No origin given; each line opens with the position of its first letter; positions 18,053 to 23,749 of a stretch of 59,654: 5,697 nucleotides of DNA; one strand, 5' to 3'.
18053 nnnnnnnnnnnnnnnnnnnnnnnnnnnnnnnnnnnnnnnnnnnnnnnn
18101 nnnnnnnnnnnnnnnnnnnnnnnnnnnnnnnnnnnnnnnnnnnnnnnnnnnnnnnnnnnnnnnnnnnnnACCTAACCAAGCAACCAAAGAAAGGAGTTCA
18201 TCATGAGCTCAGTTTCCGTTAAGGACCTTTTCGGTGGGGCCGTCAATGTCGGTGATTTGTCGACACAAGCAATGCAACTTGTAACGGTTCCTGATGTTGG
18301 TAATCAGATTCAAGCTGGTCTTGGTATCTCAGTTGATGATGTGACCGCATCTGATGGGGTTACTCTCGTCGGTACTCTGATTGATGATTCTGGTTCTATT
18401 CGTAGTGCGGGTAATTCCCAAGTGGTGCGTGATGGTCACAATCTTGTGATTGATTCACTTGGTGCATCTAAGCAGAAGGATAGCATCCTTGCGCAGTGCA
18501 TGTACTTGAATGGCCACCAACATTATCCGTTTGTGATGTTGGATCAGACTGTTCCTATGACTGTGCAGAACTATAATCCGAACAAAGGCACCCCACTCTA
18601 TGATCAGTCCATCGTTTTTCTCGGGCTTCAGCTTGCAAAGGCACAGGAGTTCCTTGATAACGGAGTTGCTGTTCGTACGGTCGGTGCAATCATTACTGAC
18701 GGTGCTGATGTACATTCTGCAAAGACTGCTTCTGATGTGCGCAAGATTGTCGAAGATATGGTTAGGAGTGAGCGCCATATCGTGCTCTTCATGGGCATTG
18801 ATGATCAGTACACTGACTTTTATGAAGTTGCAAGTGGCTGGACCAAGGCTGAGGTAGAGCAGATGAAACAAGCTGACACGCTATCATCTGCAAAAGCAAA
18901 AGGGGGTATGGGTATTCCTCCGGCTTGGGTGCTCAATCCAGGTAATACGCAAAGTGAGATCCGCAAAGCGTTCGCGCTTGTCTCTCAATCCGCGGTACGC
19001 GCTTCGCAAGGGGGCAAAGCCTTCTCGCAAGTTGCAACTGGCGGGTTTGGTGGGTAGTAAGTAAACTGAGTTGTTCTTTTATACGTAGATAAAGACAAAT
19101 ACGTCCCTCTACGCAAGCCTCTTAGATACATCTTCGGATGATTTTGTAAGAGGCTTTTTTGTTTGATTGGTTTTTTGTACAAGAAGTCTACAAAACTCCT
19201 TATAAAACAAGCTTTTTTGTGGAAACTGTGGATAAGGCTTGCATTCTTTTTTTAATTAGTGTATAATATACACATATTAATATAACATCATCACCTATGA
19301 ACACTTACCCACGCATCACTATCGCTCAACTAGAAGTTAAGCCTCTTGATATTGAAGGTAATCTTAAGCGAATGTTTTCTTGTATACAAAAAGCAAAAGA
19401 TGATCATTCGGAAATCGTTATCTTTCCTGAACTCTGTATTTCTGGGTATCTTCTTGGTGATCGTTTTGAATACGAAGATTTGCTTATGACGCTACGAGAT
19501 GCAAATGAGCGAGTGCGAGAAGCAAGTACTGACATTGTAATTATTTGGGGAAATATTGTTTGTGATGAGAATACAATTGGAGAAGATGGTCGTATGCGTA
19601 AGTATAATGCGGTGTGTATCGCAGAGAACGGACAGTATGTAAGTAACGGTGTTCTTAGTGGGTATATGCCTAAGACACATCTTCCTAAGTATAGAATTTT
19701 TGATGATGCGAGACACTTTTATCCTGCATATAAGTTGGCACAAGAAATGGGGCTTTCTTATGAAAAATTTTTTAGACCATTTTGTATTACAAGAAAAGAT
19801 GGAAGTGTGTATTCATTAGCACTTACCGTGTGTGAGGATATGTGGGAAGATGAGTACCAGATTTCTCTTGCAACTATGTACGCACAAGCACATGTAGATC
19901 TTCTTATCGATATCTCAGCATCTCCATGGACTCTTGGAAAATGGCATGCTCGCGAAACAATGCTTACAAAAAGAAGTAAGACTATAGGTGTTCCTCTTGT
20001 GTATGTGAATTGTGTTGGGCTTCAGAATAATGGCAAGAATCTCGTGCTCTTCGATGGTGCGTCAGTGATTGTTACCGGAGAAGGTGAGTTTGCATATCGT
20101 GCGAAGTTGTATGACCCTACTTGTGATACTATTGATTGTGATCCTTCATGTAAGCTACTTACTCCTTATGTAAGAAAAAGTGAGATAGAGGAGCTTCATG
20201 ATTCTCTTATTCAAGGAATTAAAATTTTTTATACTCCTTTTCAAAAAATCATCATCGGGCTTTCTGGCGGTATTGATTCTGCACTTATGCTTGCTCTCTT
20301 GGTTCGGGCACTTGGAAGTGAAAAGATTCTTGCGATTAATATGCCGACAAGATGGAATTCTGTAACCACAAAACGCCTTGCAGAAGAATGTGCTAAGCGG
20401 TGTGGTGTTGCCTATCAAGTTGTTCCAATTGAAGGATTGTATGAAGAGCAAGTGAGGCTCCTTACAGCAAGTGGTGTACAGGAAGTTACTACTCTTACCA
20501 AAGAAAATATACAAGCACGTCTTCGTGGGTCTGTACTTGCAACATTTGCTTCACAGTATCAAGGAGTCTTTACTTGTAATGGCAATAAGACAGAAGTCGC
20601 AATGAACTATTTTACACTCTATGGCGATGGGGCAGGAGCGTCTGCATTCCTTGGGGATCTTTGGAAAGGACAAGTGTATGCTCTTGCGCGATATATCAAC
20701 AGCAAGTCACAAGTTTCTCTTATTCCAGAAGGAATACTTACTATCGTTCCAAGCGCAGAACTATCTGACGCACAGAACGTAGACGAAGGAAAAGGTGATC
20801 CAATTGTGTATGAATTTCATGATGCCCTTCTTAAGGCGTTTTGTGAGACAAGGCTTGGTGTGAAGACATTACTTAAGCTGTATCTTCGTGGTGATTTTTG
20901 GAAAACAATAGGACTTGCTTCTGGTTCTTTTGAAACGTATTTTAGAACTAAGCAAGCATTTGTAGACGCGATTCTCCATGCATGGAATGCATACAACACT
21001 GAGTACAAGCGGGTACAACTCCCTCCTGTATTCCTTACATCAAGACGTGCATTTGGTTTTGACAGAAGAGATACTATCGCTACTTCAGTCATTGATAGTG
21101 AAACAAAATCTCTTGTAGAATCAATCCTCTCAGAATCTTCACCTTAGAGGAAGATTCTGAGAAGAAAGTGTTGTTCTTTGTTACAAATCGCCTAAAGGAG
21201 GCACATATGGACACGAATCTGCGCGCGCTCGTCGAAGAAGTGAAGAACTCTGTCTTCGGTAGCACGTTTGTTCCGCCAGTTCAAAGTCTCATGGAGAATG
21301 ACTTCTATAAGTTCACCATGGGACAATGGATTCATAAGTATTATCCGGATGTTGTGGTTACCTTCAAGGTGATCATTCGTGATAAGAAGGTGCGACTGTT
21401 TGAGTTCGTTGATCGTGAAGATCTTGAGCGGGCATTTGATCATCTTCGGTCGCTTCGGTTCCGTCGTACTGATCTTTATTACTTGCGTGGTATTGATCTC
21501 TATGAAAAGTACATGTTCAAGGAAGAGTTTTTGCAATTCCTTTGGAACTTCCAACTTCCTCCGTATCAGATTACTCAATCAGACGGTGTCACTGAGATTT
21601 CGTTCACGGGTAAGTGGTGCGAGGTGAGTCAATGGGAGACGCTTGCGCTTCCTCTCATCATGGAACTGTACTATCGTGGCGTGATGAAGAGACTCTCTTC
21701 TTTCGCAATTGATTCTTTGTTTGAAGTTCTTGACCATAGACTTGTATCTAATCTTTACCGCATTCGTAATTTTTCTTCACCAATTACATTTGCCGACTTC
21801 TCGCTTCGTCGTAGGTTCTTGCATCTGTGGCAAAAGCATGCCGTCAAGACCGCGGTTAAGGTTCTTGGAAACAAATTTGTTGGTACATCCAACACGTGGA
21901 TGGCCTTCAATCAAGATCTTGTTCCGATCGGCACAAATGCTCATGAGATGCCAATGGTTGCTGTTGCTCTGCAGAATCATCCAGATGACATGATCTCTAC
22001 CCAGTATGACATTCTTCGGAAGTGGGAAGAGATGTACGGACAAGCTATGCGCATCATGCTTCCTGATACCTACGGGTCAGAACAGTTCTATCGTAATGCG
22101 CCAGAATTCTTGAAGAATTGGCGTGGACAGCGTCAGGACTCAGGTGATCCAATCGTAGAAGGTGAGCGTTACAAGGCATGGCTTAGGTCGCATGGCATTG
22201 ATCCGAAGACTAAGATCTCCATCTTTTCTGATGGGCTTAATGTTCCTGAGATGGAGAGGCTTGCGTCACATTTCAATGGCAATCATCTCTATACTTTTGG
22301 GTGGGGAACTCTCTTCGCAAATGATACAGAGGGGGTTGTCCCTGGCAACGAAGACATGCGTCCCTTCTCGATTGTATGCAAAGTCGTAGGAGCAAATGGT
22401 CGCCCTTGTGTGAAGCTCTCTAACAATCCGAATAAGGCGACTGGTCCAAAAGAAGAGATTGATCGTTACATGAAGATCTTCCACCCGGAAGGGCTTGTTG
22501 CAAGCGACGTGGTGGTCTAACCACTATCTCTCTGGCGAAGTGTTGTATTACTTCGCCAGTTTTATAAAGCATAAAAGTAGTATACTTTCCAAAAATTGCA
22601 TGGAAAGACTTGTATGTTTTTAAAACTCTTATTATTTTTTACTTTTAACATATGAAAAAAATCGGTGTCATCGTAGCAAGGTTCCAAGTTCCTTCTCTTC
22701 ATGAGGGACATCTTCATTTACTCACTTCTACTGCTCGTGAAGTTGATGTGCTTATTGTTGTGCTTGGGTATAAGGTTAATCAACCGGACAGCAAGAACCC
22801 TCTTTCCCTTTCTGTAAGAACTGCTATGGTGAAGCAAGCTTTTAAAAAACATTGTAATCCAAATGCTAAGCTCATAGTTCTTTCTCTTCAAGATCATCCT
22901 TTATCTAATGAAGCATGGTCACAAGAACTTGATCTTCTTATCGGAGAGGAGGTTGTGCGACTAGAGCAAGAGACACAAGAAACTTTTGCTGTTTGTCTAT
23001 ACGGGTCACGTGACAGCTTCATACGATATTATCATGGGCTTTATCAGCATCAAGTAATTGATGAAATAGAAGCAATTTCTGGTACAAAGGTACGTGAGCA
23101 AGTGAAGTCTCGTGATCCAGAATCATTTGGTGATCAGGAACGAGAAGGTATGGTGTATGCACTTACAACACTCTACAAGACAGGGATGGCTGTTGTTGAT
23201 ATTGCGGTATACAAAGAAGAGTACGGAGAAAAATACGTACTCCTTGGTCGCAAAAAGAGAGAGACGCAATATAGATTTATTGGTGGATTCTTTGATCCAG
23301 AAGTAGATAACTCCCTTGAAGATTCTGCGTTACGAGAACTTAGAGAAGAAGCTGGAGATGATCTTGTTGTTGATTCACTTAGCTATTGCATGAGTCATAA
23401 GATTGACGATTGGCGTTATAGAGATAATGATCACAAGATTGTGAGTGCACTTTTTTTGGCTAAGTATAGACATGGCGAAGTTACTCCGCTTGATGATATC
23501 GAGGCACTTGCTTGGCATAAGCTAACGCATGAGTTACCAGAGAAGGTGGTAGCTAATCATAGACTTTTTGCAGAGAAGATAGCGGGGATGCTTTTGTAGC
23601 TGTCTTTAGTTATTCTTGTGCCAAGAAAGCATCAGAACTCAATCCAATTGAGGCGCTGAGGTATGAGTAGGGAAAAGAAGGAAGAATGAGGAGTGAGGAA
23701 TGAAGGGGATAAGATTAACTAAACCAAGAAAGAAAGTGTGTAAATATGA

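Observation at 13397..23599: Complete NAD salvage cluster under a predicted NrtR-type regulator, with a recurrent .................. operator motif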

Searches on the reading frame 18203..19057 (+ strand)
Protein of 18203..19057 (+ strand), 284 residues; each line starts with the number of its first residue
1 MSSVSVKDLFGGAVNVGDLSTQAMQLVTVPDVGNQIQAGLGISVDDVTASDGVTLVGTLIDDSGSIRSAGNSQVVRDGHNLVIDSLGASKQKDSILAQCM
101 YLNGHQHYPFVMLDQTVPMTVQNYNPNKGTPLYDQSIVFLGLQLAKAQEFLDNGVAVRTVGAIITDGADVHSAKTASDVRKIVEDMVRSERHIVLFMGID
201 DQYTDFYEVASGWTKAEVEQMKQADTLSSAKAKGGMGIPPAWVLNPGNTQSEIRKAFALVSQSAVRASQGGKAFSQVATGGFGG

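Call 4: search_protein_families(library=pfam, proteins=[window:18203-19057:+], max_evalue=0.01)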
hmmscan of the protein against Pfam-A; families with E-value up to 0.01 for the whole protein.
window:18203-19057:+ (284 aa): 0 families

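Call 11: search_protein_families(library=ncbifam, proteins=[window:18203-19057:+], max_evalue=0.01)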
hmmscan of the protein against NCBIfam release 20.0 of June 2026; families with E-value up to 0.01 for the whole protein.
window:18203-19057:+ (284 aa): 0 families

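Call 21: search_protein_families(library=padloc, proteins=[window:18203-19057:+], max_evalue=0.01)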
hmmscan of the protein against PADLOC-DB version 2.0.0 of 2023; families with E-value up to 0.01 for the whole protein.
window:18203-19057:+ (284 aa): 0 families

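Call 30: search_protein_families(library=pfam, proteins=[window:18203-19057:+], max_evalue=5)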
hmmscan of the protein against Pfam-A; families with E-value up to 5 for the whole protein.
window:18203-19057:+ (284 aa): 1 family
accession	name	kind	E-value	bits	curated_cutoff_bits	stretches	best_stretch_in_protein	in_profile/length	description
PF20594.3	DUF6794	-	0.2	12.1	27.1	1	214-254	20-60/83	Domain of unknown function (DUF6794)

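Call 47: search_solved_structures(query=A3, max_evalue=1, show_alignments=1)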
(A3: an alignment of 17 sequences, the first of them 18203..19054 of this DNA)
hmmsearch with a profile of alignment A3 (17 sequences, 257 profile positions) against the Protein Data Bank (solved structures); distinct sequences matched with E-value up to 1: 0.

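Call 69: search_protein_families(library=pfam, alignment_id=A3, max_evalue=0.01)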
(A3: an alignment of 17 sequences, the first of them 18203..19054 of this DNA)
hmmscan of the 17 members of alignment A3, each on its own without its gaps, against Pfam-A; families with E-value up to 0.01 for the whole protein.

A. member 1, window:18203-19054:+ (284 aa): 0 families

B. families by the number of members that match (of 17 scanned): 1 family
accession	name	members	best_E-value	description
PF00092.34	VWA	2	0.0012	von Willebrand factor type A domain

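Call 91: search_protein_families(library=ncbifam, alignment_id=A3, max_evalue=0.05)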
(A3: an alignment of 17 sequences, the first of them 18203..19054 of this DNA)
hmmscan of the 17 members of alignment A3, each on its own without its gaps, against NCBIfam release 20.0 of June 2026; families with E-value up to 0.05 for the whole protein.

A. member 1, window:18203-19054:+ (284 aa): 0 families

B. families by the number of members that match (of 17 scanned): 3 families
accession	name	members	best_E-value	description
NF011945.0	PRK15416.1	1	0.023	lipopolysaccharide core heptose(II)-phosphate phosphatase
NF011919.0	PRK15390.1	1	0.043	class I fumarate hydratase FumA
NF011920.0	PRK15391.1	1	0.048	class I fumarate hydratase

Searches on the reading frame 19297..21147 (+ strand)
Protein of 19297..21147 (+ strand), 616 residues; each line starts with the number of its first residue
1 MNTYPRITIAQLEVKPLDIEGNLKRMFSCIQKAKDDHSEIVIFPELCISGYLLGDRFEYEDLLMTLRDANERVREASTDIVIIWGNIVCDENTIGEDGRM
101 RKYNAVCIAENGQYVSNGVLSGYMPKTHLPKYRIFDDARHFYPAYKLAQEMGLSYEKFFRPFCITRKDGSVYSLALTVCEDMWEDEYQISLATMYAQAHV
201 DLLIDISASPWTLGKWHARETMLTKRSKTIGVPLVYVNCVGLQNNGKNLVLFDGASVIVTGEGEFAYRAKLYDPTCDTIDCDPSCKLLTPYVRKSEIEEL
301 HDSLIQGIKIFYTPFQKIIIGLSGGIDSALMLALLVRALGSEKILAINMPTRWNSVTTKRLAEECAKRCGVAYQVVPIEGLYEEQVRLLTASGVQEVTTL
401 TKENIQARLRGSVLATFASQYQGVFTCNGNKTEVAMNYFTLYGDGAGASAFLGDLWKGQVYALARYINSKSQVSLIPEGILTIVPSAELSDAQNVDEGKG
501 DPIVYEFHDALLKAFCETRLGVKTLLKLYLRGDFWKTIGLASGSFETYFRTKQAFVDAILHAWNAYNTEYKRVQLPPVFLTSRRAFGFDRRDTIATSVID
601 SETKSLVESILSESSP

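Call 4: search_protein_families(library=pfam, proteins=[window:19297-21147:+], max_evalue=0.01)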
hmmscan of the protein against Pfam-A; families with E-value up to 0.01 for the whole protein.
window:19297-21147:+ (616 aa): 5 families
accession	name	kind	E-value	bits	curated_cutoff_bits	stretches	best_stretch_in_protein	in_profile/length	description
PF02540.23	NAD_synthase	-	1.1e-41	143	21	1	311-520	14-209/242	NAD synthase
PF00795.27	CN_hydrolase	-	5.1e-14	52.7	23.2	1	6-268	1-233/256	Carbon-nitrogen hydrolase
PF01171.26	ATP_bind_3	-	0.0016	18.6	27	1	317-378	1-66/182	PP-loop family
PF06508.19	QueC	-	0.0025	17.8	22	1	317-421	1-107/210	Queuosine biosynthesis protein QueC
PF03054.22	tRNA_Me_trans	-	0.0092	16.1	20.6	0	316-367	1-49/202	tRNA methyl transferase HUP domain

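Call 11: search_protein_families(library=ncbifam, proteins=[window:19297-21147:+], max_evalue=0.01)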
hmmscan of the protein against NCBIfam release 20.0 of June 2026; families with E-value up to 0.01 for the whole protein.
window:19297-21147:+ (616 aa): 12 families
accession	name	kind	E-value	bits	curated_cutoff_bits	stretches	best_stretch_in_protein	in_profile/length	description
NF010588.0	PRK13981.1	equivalog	1.8e-101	340.2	479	1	5-525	5-492/546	NAD+ synthase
NF002730.0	PRK02628.1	equivalog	8.1e-44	149.8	473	2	3-259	11-253/677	NAD(+) synthase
NF010587.0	PRK13980.1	equivalog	2.8e-39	134.9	255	1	295-526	9-228/267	NAD+ synthase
TIGR00552.1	nadE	equivalog_domain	1e-37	129.7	63.65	1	312-520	19-218/251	NAD(+) synthase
NF002048.0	PRK00876.1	subfamily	6.6e-25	87.6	313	2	316-381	38-103/330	NAD(+) synthase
NF001979.1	PRK00768.1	equivalog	1.5e-09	37.8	250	1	294-493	18-216/266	NAD(+) synthase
TIGR00268.2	TIGR00268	equivalog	2e-07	30.6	150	1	315-386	13-84/259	ATP-dependent sacrificial sulfur transferase LarE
NF000848.1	PRK00074.1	equivalog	0.00049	18.8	400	1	301-348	200-246/512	glutamine-hydrolyzing GMP synthase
TIGR02432.1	lysidine_TilS_N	equivalog_domain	0.0019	18.1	93.6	1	317-376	1-64/189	tRNA lysidine(34) synthetase TilS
NF040852.1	nitrile_Arch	equivalog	0.0019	17.4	500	1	6-70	2-66/262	nitrilase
NF001138.1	PRK00143.1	equivalog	0.0025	16.8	284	1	317-386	1-76/345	tRNA 2-thiouridine(34) synthase MnmA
TIGR03381.1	agmatine_aguB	equivalog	0.0076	15.6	410.25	0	9-264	5-236/279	N-carbamoylputrescine amidase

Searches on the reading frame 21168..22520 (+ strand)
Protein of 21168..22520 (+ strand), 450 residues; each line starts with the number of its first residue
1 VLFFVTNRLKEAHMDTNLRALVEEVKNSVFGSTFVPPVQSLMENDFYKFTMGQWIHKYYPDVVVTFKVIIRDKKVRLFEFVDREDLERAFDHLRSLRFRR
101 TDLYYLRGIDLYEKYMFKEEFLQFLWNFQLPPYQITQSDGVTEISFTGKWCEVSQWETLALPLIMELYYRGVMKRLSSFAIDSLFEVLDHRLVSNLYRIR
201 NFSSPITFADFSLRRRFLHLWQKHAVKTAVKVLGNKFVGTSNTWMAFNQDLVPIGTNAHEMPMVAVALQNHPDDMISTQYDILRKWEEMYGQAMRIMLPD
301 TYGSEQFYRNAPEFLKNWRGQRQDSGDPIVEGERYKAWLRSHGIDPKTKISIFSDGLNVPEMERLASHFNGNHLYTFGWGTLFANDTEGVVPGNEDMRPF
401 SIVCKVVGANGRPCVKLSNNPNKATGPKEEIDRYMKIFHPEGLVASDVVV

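Call 4: search_protein_families(library=pfam, proteins=[window:21168-22520:+], max_evalue=0.01)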
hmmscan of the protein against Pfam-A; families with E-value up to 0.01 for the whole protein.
window:21168-22520:+ (450 aa): 2 families
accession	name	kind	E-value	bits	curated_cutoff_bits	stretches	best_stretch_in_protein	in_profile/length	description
PF04095.22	NAPRTase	-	2.5e-33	116.2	20.8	1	207-429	2-225/239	Nicotinate phosphoribosyltransferase (NAPRTase) family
PF17767.7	NAPRTase_N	-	2.7e-19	70.2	32.6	1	42-164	1-124/125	Nicotinate phosphoribosyltransferase (NAPRTase) N-terminal domain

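Call 11: search_protein_families(library=ncbifam, proteins=[window:21168-22520:+], max_evalue=0.01)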
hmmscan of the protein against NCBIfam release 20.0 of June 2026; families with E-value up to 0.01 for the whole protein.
window:21168-22520:+ (450 aa): 6 families
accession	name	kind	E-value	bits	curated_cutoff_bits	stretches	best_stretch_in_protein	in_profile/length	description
NF003704.0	PRK05321.1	subfamily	1e-111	373.8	379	1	38-439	10-390/398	nicotinate phosphoribosyltransferase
TIGR01514.1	NAPRTase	equivalog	5.8e-75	252.8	269.55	1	38-436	2-393/399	nicotinate phosphoribosyltransferase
TIGR01513.1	NAPRTase_put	equivalog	1.1e-14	54.2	297.4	2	194-429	133-348/452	nicotinate phosphoribosyltransferase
NF006696.0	PRK09243.1-3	equivalog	8.5e-14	51.1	503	2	198-428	148-356/451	nicotinate phosphoribosyltransferase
NF006695.0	PRK09243.1-2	equivalog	1.4e-10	40.4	469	2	198-449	143-377/480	nicotinate phosphoribosyltransferase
NF009131.0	PRK12484.1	equivalog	2.1e-10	39.9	330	2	42-130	8-90/455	nicotinate phosphoribosyltransferase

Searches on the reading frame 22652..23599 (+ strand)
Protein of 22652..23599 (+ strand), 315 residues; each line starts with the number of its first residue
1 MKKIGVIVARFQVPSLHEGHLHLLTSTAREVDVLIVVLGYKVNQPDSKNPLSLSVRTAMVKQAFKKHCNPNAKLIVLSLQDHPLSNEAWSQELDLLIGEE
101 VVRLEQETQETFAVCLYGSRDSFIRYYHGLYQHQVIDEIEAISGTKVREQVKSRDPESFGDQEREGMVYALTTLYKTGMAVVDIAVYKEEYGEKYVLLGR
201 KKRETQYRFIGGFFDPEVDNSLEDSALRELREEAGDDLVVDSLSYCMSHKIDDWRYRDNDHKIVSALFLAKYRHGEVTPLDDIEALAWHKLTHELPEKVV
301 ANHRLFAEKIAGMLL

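Call 4: search_protein_families(library=pfam, proteins=[window:22652-23599:+], max_evalue=0.01)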
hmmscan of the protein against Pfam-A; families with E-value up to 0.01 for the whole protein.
window:22652-23599:+ (315 aa): 2 families
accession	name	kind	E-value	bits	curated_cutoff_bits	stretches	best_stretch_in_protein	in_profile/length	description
PF00293.34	NUDIX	-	6.2e-11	42.9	21.1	1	181-306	5-130/134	NUDIX domain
PF01467.32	CTP_transf_like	-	4.7e-06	27.3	21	1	16-149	9-132/133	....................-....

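Call 11: search_protein_families(library=ncbifam, proteins=[window:22652-23599:+], max_evalue=0.01)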
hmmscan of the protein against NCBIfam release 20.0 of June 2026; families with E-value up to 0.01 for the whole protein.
window:22652-23599:+ (315 aa): 11 families
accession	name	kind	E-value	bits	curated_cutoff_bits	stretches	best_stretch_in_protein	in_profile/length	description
NF003786.0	PRK05379.1-2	equivalog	3.1e-17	62.8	397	1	6-151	18-159/354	bifunctional nicotinamide-nucleotide adenylyltransferase/Nudix hydroxylase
NF003791.0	PRK05379.2-3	equivalog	5.2e-14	52.2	409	1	4-175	7-171/340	bifunctional nicotinamide-nucleotide adenylyltransferase/Nudix hydroxylase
NF003788.0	PRK05379.1-5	equivalog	5.4e-11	42.4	354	1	6-146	9-145/351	bifunctional nicotinamide-nucleotide adenylyltransferase/Nudix hydroxylase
NF003785.0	PRK05379.1-1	equivalog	4.7e-10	39.2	418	1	1-94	1-92/347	bifunctional nicotinamide-nucleotide adenylyltransferase/Nudix hydroxylase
NF003787.0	PRK05379.1-4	equivalog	9.5e-10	38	449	1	6-174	13-175/346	bifunctional nicotinamide-nucleotide adenylyltransferase/Nudix hydroxylase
NF002243.0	PRK01153.1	subfamily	6.3e-09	35.6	127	1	5-92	3-87/175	nicotinamide-nucleotide adenylyltransferase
TIGR01526.1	nadR_NMN_Atrans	equivalog_domain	4e-08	32.9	341.15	1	2-149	1-144/325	nicotinamide-nucleotide adenylyltransferase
TIGR01527.1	arch_NMN_Atrans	equivalog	2.7e-07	30.3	181.2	1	5-91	2-85/167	nicotinamide-nucleotide adenylyltransferase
NF003790.0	PRK05379.2-2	equivalog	3.4e-06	26.4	403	1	3-93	20-108/354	bifunctional nicotinamide mononucleotide adenylyltransferase/ADP-ribose pyrophosphatase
TIGR00125.1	cyt_tran_rel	domain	0.00019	21.5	27.7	1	16-63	11-59/65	adenylyltransferase/cytidyltransferase family protein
NF003789.0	PRK05379.2-1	equivalog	0.01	14.9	355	0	6-91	11-93/312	bifunctional nicotinamide mononucleotide adenylyltransferase/ADP-ribose pyrophosphatase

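Call 21: search_protein_families(library=padloc, proteins=[window:22652-23599:+], max_evalue=0.01)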
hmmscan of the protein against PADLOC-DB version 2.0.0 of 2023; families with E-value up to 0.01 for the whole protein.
window:22652-23599:+ (315 aa): 0 families
